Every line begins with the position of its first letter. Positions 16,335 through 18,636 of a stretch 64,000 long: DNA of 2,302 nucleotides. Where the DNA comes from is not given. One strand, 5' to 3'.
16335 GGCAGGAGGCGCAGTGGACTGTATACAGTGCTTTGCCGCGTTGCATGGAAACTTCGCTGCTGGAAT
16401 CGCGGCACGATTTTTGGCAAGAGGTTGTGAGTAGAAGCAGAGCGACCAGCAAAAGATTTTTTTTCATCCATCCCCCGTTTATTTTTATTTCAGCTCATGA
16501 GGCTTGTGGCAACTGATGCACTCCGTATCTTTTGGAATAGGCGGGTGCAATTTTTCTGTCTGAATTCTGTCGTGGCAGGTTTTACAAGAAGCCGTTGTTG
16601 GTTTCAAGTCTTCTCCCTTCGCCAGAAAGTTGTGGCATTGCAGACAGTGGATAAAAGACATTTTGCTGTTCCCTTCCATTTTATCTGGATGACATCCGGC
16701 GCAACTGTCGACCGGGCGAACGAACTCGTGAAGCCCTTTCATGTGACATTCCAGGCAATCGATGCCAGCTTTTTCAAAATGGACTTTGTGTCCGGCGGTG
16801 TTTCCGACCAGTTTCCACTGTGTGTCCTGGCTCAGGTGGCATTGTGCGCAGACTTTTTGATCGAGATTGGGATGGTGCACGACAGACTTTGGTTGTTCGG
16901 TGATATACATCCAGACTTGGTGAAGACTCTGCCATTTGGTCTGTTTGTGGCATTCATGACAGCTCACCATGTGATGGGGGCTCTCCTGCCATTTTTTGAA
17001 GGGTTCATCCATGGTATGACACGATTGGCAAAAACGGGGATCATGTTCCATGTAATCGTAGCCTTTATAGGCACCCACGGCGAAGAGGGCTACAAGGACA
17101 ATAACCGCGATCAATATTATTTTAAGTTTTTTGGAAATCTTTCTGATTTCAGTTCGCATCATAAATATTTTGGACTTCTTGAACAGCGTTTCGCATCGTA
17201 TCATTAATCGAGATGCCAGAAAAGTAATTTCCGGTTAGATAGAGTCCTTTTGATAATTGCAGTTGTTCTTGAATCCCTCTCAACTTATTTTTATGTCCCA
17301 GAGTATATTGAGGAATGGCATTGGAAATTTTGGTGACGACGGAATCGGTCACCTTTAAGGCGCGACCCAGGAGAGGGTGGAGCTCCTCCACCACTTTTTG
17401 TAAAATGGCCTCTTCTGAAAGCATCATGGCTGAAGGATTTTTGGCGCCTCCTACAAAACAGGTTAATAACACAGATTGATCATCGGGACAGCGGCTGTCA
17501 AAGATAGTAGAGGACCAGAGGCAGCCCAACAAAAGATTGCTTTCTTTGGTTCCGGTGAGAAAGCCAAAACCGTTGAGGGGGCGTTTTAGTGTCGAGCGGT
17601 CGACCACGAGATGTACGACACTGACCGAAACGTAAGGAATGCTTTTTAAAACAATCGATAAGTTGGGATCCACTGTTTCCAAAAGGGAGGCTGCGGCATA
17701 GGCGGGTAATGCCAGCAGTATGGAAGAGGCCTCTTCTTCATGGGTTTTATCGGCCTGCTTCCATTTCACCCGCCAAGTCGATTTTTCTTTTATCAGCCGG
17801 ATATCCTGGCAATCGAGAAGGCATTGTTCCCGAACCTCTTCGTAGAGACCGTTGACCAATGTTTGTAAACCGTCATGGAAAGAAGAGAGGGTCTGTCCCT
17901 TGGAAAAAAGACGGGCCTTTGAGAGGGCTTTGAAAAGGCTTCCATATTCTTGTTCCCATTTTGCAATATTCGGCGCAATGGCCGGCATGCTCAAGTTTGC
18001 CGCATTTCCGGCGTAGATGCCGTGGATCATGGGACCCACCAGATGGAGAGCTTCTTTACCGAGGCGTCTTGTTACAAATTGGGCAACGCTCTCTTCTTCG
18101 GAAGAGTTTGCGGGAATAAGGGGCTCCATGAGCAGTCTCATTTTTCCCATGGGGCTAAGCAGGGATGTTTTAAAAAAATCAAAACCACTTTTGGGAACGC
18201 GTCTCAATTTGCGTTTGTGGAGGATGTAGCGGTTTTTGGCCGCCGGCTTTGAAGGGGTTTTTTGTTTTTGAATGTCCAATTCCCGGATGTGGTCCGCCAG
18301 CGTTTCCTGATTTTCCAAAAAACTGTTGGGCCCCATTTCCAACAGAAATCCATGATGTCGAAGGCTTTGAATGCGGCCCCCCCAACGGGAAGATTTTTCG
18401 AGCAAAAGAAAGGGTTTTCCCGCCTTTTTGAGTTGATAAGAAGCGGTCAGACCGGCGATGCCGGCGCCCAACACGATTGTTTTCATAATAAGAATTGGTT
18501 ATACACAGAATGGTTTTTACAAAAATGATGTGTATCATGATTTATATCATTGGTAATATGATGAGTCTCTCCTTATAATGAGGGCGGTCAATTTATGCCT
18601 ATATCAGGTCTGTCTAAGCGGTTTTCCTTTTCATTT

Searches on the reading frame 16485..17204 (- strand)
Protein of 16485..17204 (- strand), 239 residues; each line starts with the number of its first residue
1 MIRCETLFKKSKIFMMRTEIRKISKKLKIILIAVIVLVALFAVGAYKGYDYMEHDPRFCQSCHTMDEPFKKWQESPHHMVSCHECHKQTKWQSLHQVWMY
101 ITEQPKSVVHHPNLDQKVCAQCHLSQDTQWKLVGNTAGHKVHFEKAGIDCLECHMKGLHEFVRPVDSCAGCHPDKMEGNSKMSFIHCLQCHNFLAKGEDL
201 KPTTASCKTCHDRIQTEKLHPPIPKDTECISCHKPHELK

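Call 7: search_protein_families(library=pfam, proteins=[window:16485-17204:-], max_evalue=0.001)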
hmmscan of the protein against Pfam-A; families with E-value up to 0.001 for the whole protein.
window:16485-17204:- (239 aa): 5 families
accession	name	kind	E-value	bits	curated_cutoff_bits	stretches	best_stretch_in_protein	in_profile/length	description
PF14537.11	Cytochrom_c3_2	-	9.1e-09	36.1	25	0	167-237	8-68/79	Cytochrome c3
PF03264.19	Cytochrom_NNT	-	1.5e-08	35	24.1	1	26-93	6-79/174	NapC/NirT cytochrome c family, N-terminal region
PF14522.11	Cytochrome_C7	-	9.2e-08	32.2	24.8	0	203-234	12-49/67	Cytochrome c7 and related cytochrome c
PF22113.1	Mtrc-MtrF_II-IV_dom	-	5.3e-05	23.3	30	0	53-156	25-129/176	Outer membrane cytochrome MtrC/MtrF-like, domains II/IV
PF02085.21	Cytochrom_CIII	-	9.2e-05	23.2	22.9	0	108-191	22-101/101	Class III cytochrome C family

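Call 8: search_protein_families(library=ncbifam, proteins=[window:16485-17204:-], max_evalue=0.001)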
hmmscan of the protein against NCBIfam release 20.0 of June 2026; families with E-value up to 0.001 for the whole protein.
window:16485-17204:- (239 aa): 2 families
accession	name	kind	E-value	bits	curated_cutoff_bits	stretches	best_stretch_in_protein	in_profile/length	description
TIGR03153.1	cytochr_NrfH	equivalog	4.1e-15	56.1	134.2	1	30-90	2-63/138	cytochrome c nitrite reductase small subunit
TIGR03508.1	decahem_SO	subfamily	0.00027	20.5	192.2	0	167-237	72-154/258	DmsE family decaheme c-type cytochrome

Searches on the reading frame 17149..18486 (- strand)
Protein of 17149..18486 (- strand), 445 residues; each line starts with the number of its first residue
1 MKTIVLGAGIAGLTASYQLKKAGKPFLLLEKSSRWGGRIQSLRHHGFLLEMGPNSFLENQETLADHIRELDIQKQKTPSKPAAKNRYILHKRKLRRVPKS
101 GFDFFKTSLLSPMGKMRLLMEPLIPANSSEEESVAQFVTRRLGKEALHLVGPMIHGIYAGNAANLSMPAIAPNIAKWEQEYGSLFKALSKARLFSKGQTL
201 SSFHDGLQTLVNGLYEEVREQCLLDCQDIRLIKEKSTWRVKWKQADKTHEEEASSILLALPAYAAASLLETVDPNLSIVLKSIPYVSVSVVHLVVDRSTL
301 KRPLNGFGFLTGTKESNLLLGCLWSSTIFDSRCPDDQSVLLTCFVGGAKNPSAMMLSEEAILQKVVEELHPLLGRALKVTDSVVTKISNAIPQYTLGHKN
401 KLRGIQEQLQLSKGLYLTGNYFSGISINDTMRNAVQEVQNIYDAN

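Call 7: search_protein_families(library=pfam, proteins=[window:17149-18486:-], max_evalue=0.001)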
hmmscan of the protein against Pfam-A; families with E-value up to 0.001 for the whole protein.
window:17149-18486:- (445 aa): 5 families
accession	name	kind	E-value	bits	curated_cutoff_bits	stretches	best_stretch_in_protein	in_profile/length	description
PF01593.30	Amino_oxidase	-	3.5e-45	155.5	19.8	1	10-441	1-442/443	Flavin containing amine oxidoreductase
PF13450.12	NAD_binding_8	-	5.4e-13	49.5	21.9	1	5-67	1-65/68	NAD(P)-binding Rossmann-like domain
PF01266.30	DAO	-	2.3e-05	24.6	27.9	1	3-48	2-46/353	FAD dependent oxidoreductase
PF00890.30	FAD_binding_2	-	0.00011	22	20.4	1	4-38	3-37/414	FAD binding domain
PF03486.20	HI0933_like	-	0.00047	20.1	50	0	2-39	2-39/244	HI0933-like protein Rossmann domain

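Call 8: search_protein_families(library=ncbifam, proteins=[window:17149-18486:-], max_evalue=0.001)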
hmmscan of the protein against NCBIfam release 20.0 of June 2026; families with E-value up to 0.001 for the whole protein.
window:17149-18486:- (445 aa): 23 families
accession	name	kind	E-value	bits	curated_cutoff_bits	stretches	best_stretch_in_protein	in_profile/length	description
TIGR00562.1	proto_IX_ox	equivalog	8.4e-79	265.3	97.85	1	2-441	4-464/470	protoporphyrinogen oxidase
NF008845.0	PRK11883.1-5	equivalog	1.6e-71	241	560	1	2-441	6-461/468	protoporphyrinogen oxidase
NF008841.0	PRK11883.1-1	equivalog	8.5e-43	146.9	517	1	1-442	4-448/453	protoporphyrinogen oxidase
NF009081.0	PRK12416.1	equivalog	5.5e-38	131.1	702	1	1-442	1-458/466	protoporphyrinogen oxidase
NF008843.0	PRK11883.1-3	equivalog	6.5e-28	98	406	1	2-438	3-419/424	protoporphyrinogen oxidase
NF005560.0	PRK07233.1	equivalog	1.6e-15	56.9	252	1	1-420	1-404/435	hypothetical protein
TIGR03467.1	HpnE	equivalog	1e-12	48.2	283.05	1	4-78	2-78/430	hydroxysqualene dehydroxylase HpnE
NF005548.0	PRK07208.1-4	equivalog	7.4e-12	44.6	389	1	2-65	5-68/488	hypothetical protein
TIGR02734.1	crtI_fam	subfamily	3.6e-11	42.4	238.1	1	3-57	1-55/504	phytoene desaturase family protein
NF005547.0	PRK07208.1-3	equivalog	2.4e-10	39.8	380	1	3-145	7-150/465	hypothetical protein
NF005546.0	PRK07208.1-2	equivalog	2.5e-09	36.3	418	1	2-70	6-75/527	hypothetical protein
TIGR02733.1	desat_CrtD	equivalog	4.2e-09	35.6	549.7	1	3-53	4-54/492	C-3',4' desaturase CrtD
NF058655.1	CrtID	equivalog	2.1e-08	33.4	640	1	4-57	2-55/478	bifunctional phytoene desaturase/3,4-desaturase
NF005545.0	PRK07208.1-1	equivalog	4.9e-08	31.8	451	1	2-70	9-78/504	hypothetical protein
NF042421.1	hydcarot_desat_CrtD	equivalog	7.1e-07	28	500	1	2-57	3-58/487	1-hydroxycarotenoid 3,4-desaturase CrtD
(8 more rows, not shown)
